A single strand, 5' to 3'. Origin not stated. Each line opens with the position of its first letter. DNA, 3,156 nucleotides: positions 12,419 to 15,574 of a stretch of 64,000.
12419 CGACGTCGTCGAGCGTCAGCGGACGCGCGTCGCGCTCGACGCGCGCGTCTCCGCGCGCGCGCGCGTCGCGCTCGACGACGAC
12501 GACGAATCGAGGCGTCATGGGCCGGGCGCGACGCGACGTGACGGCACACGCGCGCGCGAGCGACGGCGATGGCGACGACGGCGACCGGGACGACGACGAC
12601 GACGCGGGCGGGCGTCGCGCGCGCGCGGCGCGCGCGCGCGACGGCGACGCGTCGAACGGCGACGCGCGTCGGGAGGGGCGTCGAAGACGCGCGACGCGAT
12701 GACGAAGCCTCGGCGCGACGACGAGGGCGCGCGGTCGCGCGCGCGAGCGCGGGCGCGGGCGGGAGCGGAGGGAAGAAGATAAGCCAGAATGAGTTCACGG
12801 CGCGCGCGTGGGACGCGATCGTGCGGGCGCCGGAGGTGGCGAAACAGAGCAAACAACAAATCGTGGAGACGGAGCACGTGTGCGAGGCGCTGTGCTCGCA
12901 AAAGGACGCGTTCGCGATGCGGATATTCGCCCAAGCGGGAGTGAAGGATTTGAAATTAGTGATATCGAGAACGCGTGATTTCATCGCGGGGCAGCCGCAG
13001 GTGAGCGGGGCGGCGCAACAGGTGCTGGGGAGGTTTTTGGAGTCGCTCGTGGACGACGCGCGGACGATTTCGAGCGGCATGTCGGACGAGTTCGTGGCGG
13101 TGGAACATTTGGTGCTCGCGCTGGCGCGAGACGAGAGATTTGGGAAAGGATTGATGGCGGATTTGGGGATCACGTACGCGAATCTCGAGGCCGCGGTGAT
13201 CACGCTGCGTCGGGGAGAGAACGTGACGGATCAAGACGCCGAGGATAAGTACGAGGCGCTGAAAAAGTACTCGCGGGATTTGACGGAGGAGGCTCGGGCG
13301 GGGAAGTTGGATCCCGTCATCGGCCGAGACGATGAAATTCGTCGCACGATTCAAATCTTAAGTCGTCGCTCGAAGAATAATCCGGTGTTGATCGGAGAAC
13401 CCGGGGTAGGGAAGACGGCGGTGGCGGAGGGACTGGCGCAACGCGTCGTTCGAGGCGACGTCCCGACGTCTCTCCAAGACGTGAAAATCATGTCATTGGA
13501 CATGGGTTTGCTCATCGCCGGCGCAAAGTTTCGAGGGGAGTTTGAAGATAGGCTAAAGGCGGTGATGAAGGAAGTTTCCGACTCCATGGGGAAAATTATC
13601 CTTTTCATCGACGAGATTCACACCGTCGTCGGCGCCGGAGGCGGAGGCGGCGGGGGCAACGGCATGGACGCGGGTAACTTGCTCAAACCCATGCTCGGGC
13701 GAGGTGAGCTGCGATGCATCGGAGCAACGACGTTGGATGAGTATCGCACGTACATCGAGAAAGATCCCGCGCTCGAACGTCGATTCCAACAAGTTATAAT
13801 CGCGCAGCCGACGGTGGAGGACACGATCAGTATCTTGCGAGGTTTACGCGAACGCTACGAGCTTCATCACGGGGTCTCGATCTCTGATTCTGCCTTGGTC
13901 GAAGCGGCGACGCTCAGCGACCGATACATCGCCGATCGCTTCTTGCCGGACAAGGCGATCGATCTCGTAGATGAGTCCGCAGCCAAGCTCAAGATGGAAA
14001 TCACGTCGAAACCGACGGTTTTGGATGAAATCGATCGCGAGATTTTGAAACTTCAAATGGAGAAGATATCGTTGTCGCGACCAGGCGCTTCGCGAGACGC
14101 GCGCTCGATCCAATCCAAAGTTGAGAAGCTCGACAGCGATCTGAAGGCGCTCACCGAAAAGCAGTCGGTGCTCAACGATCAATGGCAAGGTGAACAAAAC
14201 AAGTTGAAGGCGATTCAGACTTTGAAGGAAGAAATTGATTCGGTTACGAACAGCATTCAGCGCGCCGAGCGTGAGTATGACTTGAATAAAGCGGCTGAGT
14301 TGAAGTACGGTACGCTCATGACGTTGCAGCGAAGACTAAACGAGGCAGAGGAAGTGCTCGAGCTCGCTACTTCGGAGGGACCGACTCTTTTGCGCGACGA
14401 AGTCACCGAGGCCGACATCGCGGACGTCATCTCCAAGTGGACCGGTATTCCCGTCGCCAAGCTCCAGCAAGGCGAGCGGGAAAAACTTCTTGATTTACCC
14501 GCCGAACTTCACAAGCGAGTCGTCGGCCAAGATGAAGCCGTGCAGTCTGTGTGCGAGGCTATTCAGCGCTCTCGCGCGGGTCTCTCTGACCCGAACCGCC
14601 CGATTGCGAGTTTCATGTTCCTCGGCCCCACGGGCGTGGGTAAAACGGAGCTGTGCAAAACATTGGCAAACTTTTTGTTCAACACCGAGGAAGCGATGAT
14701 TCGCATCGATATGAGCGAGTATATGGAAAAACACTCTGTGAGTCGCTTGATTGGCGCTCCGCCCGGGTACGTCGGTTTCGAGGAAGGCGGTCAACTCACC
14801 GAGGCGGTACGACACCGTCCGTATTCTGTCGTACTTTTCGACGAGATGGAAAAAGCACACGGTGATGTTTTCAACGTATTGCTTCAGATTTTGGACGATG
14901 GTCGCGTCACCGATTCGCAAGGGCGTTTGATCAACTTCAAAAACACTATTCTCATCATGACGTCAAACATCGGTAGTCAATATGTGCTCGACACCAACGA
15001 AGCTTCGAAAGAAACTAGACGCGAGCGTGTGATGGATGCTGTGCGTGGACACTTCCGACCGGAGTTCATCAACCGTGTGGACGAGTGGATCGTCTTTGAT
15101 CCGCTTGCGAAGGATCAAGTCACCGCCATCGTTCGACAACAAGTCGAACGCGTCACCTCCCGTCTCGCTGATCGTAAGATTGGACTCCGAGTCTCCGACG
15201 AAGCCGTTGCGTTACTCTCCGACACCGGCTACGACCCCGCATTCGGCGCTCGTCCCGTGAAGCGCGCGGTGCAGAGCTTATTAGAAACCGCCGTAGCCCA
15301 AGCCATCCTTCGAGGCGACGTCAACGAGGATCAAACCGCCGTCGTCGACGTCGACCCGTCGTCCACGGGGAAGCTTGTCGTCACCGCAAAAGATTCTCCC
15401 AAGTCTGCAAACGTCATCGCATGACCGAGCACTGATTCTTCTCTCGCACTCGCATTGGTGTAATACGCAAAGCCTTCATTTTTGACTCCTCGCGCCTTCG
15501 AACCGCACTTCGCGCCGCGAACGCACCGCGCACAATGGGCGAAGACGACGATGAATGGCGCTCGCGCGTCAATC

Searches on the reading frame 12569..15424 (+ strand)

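Call 15: search_protein_families(library=pfam, proteins=[window:12569-15424:+], max_evalue=0.001)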
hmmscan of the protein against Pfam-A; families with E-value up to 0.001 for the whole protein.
window:12569-15424:+ (951 aa): 21 families
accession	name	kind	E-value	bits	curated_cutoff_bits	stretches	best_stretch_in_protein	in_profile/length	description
PF07724.20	AAA_2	-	9.9e-73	244.1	27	1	677-839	1-165/166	AAA domain (Cdc48 subfamily)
PF17871.7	AAA_lid_9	-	4.1e-32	110.6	22.8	1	415-515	1-101/104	AAA lid domain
PF00004.35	AAA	-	4.5e-23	82.6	21.2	2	273-410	2-127/131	ATPase family associated with various cellular activities (AAA)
PF10431.15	ClpB_D2-small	-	1.1e-22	80.3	21.9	1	846-925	1-80/81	C-terminal, D2-small domain, of ClpB protein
PF07728.20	AAA_5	-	8.8e-19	68.3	22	1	682-818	2-137/139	AAA domain (dynein-related subfamily)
PF02861.25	Clp_N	-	1.7e-14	54.1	20.7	1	164-214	1-52/53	Clp amino terminal domain, pathogenicity island component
PF13401.12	AAA_22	-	8.6e-11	42.7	27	1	684-777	10-110/130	AAA domain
PF13191.12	AAA_16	-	1.6e-09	38.9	32.6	1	250-296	2-51/167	AAA ATPase domain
PF00158.32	Sigma54_activat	-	1.9e-07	31.4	20.2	0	652-781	2-123/168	Sigma-54 interaction domain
PF20720.3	nSTAND3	-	2.9e-06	27.5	27.2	0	268-296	16-45/155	Novel STAND NTPase 3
PF01695.23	IstB_IS21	-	4.2e-06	26.9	24.1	0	267-334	90-153/238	IstB-like ATP binding protein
PF13238.12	AAA_18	-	1.2e-05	26.2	29.4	0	274-334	3-61/128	AAA domain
PF13173.12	AAA_14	-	1.6e-05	25.3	27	0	684-778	7-88/129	AAA domain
PF12775.13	AAA_7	-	1.6e-05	25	25.8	0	681-728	35-82/181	P-loop containing dynein motor region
PF01078.27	Mg_chelatase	-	5.9e-05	23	20.3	0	682-711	25-55/207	Magnesium chelatase, subunit ChlI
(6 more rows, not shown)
